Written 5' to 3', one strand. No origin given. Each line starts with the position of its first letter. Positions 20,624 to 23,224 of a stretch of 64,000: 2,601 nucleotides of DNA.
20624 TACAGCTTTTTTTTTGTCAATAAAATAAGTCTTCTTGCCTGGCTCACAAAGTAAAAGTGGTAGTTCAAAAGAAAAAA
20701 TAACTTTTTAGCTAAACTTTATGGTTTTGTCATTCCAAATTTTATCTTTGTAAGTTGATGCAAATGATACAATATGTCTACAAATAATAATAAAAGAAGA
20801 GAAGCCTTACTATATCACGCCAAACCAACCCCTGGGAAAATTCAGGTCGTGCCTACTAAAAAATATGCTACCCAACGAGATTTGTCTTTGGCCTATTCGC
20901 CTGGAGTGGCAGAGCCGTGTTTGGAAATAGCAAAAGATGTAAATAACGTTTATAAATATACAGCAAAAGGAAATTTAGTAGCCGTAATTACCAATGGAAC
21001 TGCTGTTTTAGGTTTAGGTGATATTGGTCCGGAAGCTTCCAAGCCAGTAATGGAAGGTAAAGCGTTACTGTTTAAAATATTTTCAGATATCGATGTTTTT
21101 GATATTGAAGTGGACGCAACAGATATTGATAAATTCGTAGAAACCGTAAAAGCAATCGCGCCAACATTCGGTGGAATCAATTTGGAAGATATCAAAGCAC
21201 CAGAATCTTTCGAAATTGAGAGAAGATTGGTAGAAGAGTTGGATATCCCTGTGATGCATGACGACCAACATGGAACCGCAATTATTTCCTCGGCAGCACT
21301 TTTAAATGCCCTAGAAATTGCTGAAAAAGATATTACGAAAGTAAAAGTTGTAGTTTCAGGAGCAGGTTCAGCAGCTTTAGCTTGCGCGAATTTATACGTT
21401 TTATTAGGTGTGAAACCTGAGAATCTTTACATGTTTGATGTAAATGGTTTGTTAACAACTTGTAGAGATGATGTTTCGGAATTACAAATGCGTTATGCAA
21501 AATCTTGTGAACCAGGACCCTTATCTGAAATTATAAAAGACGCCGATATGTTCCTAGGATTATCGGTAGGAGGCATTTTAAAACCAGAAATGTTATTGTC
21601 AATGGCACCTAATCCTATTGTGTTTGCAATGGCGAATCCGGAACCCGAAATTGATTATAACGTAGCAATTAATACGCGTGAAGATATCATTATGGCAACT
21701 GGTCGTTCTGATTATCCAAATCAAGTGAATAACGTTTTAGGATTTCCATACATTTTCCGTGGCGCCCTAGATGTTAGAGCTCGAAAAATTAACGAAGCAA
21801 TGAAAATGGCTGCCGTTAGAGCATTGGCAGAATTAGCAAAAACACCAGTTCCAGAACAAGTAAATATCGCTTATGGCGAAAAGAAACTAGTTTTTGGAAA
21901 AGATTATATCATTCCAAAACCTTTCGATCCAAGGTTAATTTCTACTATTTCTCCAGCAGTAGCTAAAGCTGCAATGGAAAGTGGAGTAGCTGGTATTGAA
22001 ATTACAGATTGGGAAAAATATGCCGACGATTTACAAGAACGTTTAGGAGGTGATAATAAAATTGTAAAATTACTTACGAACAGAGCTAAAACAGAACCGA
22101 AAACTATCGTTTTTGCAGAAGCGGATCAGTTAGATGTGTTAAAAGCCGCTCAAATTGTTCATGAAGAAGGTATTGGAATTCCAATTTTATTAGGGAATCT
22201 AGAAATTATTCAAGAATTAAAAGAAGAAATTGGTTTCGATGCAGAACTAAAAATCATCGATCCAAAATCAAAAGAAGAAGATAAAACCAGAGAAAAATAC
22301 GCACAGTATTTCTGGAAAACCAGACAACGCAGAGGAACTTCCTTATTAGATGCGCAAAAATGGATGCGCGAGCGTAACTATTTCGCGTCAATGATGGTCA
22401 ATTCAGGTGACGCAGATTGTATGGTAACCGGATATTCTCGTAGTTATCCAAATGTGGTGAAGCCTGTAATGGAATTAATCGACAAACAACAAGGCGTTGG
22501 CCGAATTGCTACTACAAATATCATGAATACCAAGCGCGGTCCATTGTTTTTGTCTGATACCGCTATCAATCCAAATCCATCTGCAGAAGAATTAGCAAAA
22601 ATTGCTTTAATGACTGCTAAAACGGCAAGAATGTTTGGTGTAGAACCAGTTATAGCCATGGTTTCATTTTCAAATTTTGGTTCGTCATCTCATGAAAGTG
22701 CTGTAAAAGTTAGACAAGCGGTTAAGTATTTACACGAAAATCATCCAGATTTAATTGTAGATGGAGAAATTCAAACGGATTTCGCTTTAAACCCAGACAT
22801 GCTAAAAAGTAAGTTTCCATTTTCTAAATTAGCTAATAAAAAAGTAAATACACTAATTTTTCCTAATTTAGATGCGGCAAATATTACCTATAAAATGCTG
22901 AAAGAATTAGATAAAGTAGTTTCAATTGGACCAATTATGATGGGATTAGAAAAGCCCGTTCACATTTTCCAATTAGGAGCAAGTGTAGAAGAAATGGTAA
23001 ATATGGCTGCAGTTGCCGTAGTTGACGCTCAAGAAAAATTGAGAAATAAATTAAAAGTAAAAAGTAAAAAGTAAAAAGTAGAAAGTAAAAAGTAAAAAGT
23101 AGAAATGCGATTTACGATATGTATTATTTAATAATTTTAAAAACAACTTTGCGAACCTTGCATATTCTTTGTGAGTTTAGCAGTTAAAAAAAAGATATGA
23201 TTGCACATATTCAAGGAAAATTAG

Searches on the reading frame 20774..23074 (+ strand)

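Call 20: search_protein_families(library=pfam, proteins=[window:20774-23074:+], max_evalue=0.001)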
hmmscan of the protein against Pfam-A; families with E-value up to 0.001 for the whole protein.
window:20774-23074:+ (766 aa): 3 families
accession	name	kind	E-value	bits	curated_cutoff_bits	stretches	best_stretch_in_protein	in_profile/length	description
PF01515.24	PTA_PTB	-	5.3e-97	325.5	24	1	431-749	3-319/319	Phosphate acetyl/butaryl transferase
PF00390.24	malic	-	5.8e-31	108.1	23.1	1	21-152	2-181/182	Malic enzyme, N-terminal domain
PF03949.21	Malic_M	-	1.2e-21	77.7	23.5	1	167-362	3-232/258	Malic enzyme, NAD binding domain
